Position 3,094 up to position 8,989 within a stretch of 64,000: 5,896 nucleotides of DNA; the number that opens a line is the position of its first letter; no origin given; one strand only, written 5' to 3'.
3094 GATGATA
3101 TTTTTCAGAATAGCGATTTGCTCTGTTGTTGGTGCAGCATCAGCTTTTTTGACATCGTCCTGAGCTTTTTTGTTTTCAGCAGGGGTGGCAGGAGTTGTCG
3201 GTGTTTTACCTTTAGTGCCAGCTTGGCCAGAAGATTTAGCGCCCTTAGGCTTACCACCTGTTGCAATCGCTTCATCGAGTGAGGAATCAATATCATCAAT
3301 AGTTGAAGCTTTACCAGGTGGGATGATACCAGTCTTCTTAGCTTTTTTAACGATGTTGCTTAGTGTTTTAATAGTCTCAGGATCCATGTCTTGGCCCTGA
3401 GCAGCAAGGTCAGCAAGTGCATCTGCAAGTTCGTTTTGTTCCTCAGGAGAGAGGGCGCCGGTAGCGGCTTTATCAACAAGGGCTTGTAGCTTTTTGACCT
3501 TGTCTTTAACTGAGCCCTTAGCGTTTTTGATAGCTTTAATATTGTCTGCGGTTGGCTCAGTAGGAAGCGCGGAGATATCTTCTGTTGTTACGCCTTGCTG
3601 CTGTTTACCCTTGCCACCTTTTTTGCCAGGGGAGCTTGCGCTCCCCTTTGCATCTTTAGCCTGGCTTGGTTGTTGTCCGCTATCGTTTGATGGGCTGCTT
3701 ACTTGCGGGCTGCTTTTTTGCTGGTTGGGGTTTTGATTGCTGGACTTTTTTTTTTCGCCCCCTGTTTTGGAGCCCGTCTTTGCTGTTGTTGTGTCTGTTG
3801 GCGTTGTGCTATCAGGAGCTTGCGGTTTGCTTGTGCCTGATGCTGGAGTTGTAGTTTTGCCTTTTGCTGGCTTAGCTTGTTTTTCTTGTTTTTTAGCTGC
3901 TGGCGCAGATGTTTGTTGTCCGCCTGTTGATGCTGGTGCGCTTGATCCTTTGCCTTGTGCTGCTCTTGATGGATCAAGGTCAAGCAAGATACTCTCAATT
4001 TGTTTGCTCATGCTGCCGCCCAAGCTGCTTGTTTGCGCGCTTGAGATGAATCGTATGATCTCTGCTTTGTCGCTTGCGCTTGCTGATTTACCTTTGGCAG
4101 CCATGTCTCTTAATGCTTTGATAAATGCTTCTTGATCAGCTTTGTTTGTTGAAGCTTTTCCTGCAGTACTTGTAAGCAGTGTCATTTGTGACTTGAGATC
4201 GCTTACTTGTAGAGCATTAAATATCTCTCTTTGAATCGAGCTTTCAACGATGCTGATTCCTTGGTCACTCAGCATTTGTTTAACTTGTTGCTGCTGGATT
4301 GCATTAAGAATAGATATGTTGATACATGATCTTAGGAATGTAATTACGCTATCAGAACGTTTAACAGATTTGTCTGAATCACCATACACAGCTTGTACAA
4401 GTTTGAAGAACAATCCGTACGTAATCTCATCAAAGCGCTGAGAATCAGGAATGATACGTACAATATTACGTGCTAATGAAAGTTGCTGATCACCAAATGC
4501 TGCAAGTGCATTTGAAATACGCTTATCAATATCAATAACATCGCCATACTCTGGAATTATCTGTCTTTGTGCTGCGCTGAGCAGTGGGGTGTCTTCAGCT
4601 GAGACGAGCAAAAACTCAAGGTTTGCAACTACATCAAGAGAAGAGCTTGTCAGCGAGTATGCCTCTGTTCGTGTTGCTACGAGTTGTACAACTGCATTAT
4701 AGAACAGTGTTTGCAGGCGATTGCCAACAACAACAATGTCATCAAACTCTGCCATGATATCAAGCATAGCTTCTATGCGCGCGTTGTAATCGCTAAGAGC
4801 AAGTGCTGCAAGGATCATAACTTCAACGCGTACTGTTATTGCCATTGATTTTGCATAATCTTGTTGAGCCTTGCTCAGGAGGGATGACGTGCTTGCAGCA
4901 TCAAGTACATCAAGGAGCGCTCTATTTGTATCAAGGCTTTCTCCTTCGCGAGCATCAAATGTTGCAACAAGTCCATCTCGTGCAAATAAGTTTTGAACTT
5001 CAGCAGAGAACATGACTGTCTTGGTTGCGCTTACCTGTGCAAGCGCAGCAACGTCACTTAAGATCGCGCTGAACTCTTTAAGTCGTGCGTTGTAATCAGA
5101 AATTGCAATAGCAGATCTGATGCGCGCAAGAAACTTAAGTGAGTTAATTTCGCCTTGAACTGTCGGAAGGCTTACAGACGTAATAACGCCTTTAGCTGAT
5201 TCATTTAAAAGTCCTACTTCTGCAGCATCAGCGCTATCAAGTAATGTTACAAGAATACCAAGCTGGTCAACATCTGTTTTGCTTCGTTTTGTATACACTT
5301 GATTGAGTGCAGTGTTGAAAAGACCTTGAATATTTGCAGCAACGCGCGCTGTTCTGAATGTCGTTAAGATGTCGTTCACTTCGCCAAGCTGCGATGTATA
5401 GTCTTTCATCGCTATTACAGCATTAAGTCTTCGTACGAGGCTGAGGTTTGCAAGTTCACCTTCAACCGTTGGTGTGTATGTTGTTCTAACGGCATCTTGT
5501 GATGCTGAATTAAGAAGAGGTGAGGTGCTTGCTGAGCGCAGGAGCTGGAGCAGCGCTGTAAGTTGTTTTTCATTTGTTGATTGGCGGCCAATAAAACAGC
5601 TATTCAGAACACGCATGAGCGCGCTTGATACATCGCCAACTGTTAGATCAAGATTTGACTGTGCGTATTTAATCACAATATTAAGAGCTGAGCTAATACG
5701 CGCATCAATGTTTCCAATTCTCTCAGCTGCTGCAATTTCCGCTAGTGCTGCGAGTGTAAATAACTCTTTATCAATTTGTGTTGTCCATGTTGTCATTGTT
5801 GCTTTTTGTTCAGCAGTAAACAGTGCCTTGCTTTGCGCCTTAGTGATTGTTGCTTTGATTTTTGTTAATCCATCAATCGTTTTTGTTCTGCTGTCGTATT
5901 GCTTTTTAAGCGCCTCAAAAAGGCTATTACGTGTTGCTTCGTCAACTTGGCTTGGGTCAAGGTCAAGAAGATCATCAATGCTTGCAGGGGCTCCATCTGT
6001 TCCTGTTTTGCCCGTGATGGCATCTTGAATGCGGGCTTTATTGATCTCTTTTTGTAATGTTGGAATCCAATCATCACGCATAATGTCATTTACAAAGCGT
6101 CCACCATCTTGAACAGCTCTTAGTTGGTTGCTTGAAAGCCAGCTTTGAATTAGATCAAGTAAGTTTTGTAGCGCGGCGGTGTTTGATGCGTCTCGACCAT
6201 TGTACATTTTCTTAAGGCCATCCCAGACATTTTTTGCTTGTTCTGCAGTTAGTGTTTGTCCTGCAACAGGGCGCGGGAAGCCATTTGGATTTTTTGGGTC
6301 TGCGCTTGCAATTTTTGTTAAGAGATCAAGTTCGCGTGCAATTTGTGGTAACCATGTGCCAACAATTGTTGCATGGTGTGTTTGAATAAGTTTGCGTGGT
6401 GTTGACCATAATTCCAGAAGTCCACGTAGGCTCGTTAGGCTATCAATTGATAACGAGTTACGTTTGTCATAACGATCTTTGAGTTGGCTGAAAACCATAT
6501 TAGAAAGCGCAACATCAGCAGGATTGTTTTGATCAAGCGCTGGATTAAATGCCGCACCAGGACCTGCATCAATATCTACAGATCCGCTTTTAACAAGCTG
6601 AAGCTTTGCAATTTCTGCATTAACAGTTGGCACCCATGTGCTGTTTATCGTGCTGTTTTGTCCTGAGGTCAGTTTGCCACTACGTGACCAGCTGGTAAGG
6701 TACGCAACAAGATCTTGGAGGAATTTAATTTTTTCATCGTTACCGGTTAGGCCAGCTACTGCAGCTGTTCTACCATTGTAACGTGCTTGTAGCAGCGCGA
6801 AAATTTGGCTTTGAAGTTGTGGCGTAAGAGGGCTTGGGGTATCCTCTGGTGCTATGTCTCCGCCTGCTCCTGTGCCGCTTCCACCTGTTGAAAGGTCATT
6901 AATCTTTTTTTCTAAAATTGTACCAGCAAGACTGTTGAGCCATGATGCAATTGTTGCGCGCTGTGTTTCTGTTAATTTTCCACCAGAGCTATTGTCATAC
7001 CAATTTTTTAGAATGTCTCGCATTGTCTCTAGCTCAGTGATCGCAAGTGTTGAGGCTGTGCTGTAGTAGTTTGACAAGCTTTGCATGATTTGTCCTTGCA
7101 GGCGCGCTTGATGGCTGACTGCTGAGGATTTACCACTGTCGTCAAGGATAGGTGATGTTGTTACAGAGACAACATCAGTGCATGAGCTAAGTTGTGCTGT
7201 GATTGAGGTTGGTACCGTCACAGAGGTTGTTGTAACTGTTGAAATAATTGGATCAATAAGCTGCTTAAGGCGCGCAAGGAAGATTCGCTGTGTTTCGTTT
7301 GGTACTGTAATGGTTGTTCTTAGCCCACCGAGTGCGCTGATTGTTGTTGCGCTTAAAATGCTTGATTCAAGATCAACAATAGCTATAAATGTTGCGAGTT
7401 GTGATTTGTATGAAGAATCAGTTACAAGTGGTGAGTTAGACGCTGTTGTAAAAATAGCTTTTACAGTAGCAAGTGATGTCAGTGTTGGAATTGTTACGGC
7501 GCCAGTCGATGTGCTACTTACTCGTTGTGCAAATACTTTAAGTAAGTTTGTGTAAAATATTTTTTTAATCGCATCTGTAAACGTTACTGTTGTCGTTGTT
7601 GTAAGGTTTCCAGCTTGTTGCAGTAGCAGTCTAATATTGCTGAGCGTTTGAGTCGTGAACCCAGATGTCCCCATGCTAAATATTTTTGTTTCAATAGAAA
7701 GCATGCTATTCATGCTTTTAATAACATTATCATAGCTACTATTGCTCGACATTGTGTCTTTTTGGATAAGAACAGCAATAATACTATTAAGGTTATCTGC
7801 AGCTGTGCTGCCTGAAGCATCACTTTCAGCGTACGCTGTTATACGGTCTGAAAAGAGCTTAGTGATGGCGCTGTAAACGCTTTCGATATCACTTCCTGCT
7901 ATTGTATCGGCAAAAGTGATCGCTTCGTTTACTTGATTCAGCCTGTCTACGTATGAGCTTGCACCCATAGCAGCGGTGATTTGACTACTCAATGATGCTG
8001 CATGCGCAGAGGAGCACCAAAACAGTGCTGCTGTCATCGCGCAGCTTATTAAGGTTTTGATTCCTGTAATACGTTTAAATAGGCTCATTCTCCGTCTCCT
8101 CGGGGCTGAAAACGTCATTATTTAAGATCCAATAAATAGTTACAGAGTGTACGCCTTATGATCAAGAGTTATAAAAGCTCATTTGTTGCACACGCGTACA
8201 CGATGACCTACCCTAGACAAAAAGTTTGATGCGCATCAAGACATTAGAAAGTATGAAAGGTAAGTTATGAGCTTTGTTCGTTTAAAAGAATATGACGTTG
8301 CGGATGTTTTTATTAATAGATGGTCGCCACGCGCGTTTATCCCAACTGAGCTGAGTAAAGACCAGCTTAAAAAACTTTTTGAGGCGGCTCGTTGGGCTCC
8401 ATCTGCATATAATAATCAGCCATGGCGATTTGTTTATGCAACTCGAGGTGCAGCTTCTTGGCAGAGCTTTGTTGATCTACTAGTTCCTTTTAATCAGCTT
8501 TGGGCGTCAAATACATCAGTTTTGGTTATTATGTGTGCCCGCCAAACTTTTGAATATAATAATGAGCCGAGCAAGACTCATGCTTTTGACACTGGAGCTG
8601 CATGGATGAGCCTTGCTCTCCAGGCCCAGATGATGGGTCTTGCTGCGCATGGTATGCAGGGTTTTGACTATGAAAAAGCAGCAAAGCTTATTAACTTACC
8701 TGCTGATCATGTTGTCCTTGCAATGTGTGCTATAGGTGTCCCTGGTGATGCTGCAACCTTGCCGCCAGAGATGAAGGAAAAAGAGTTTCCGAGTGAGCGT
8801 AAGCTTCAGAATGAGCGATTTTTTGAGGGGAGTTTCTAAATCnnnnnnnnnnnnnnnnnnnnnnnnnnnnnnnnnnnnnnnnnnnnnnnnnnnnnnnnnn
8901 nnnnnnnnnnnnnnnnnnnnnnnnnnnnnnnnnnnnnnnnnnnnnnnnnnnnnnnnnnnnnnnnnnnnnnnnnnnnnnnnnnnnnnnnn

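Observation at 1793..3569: Near-identical 711-bp tandem repeat (2.5 units) inside a giant secreted protein gene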

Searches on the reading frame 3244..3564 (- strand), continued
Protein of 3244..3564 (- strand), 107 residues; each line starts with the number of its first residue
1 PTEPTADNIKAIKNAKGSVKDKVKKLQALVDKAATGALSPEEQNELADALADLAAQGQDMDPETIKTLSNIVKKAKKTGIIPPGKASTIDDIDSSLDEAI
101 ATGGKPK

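Call 81: list_cluster_members(proteins=[P0012, P0013, P0014, P0015, P0016, P0017, P0018, P0019, P0020, P0021])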
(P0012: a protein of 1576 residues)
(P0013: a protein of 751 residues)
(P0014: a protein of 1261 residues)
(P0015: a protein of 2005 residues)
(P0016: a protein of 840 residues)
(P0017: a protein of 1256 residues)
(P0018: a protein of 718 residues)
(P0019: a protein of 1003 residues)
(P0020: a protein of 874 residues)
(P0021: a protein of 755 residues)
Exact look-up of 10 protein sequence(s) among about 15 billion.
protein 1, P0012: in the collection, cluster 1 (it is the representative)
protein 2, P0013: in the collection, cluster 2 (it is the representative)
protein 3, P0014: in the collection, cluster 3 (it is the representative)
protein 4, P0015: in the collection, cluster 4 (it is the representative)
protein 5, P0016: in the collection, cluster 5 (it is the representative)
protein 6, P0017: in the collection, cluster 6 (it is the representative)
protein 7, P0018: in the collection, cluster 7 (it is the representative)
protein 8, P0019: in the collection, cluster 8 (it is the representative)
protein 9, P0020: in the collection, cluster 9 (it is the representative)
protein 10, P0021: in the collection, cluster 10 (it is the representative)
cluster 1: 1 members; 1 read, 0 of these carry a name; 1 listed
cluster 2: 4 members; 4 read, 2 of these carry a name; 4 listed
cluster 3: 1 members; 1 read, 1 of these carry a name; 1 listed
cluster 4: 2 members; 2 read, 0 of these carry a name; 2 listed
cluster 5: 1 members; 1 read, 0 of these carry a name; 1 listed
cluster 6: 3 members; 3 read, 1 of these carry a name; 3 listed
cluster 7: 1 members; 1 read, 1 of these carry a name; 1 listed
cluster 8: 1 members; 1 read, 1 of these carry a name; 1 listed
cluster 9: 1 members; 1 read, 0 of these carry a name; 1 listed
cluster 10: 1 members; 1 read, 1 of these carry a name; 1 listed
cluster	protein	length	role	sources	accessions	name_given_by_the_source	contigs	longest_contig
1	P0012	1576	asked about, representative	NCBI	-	-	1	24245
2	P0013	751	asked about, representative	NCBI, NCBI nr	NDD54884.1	hypothetical protein EBZ39_13640, partial [bacterium] | hypothetical protein [bacterium]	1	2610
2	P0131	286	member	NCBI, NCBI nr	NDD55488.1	hypothetical protein EBZ39_16765, partial [bacterium] | hypothetical protein [bacterium]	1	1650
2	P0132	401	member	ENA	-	-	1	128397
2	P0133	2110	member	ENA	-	-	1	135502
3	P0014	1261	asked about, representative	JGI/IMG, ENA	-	hypothetical protein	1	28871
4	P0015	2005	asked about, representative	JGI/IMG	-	-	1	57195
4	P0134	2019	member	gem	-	-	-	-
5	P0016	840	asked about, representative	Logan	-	-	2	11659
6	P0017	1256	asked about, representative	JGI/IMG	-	hypothetical protein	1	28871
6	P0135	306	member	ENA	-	-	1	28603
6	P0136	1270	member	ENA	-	-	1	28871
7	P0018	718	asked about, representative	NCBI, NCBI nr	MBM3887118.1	hypothetical protein FJ364_04245, partial [Candidatus Dependentiae bacterium] | hypothetical protein [Candidatus Dependentiae bacterium]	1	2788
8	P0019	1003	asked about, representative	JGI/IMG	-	hypothetical protein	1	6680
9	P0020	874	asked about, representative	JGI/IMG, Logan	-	-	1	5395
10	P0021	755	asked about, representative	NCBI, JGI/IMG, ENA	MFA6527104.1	MAG: hypothetical protein WCT20_01640 [Candidatus Babeliales bacterium]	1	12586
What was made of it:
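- Names: members that carry a name are hypothetical proteins of Candidatus Dependentiae or Babeliales (call 81).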

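Call 87: fold_search(model_id=the predicted structure, library=viral)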
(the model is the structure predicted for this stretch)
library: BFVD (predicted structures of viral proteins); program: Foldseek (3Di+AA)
matches with E <= 10: 702; with E <= 0.001: 0
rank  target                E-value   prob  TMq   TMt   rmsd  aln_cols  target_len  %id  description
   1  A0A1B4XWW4            1.6e-01  0.85  0.45  0.09   5.8       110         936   16  DNA ligase 1 [Tenacibaculum phage pT24]
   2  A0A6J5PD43            1.8e-01  0.69  0.33  0.37   6.7        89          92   24  Uncharacterized protein [uncultured Caudovirales phage]
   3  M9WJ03                3.3e-01  0.77  0.48  0.44   9.6       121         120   13  Uncharacterized protein [Vaccinia virus]
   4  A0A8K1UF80            3.9e-01  0.54  0.42  0.17  11.1       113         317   12  (no name in the UniProt tables at hand)
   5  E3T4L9                3.9e-01  0.20  0.29  0.18  11.6       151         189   12  Uncharacterized protein [Cafeteria roenbergensis virus (strain BV-PW1)]
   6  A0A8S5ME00            4.1e-01  0.30  0.31  0.27   8.9       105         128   15  Holin [Siphoviridae sp. ctX581]
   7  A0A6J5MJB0            4.1e-01  0.20  0.28  0.06  16.8       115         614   16  Phosphatidylinositol 3-/4-kinase, catalytic domain containing protein [uncultured Caudovirales phage]
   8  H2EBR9                4.3e-01  0.69  0.41  0.17   5.8       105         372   14  Uncharacterized protein [Megavirus courdo7]
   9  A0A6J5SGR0            4.3e-01  0.12  0.23  0.04  17.6       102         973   12  Uncharacterized protein [uncultured Caudovirales phage]
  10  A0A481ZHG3            4.5e-01  0.80  0.50  0.57   6.6        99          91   10  Uncharacterized protein [Pithovirus LCPAC406]
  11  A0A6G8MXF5            4.5e-01  0.60  0.43  0.37   6.4       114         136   13  Transmembrane protein [Cedratvirus kamchatka]
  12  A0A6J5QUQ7            4.8e-01  0.20  0.30  0.16  17.2       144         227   12  Dps DNA-binding ferritin-like protein (Oxidative damage protectant) [uncultured Caudovirales phage]
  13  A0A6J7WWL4            4.8e-01  0.10  0.23  0.08  13.9       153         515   13  Uncharacterized protein [uncultured Caudovirales phage]
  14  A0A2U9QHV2            5.0e-01  0.15  0.25  0.15  14.5       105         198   10  Uncharacterized protein [Sea otter poxvirus]
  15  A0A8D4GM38            5.3e-01  0.23  0.32  0.07  13.5       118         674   17  (no name in the UniProt tables at hand)
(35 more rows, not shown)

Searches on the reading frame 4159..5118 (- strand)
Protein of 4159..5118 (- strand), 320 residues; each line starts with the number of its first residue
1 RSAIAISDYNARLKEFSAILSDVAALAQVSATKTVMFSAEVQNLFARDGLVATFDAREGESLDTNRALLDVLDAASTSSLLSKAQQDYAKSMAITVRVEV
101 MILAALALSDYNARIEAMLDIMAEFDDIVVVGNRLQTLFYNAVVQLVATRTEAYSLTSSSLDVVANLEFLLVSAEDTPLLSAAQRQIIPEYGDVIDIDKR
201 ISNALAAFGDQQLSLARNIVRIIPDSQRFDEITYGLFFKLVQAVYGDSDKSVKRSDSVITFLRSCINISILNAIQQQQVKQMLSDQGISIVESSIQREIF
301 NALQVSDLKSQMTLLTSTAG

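Call 53: find_homologous_proteins(query=A2, max_evalue=0.00001)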
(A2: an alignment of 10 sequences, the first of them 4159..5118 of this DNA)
Query A2 (10 sequences): 8000 candidates shared short words with the query, none scored E <= 0.00001.

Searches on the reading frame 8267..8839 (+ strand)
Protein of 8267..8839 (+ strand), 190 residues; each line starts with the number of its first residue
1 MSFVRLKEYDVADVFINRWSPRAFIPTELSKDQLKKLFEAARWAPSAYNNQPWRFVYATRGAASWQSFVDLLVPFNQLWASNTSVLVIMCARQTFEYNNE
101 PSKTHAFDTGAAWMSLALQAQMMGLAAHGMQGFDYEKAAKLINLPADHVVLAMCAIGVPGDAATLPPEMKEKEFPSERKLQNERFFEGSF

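Call 7: search_protein_families(library=ncbifam, proteins=[window:8267-8839:+], max_evalue=0.001)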
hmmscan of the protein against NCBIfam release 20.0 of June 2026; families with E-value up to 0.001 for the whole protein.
window:8267-8839:+ (190 aa): 7 families
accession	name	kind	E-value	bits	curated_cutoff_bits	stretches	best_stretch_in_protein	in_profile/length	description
NF003768.0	PRK05365.1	equivalog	1.7e-14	53.8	152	1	6-97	9-99/200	malonic semialdehyde reductase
NF008275.0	PRK11053.1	equivalog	4.3e-09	36.2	227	1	10-95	2-90/217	oxygen-insensitive NAD(P)H nitroreductase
TIGR02476.1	BluB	equivalog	3.7e-08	33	150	1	11-62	9-60/205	5,6-dimethylbenzimidazole synthase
TIGR03605.1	antibiot_sagB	domain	6.7e-07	29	78.4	1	85-156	99-171/173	SagB family peptide dehydrogenase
NF047509.1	Rv3131_FMN_oxido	subfamily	1.2e-06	28.2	199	1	37-60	2-25/319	Acg family FMN-binding oxidoreductase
NF005901.0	PRK07877.1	equivalog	0.00018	19.9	476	1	26-58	369-401/722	Rv1355c family protein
NF009810.0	PRK13294.1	equivalog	0.00066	18.7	304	0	12-61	255-304/449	coenzyme F420-0:L-glutamate ligase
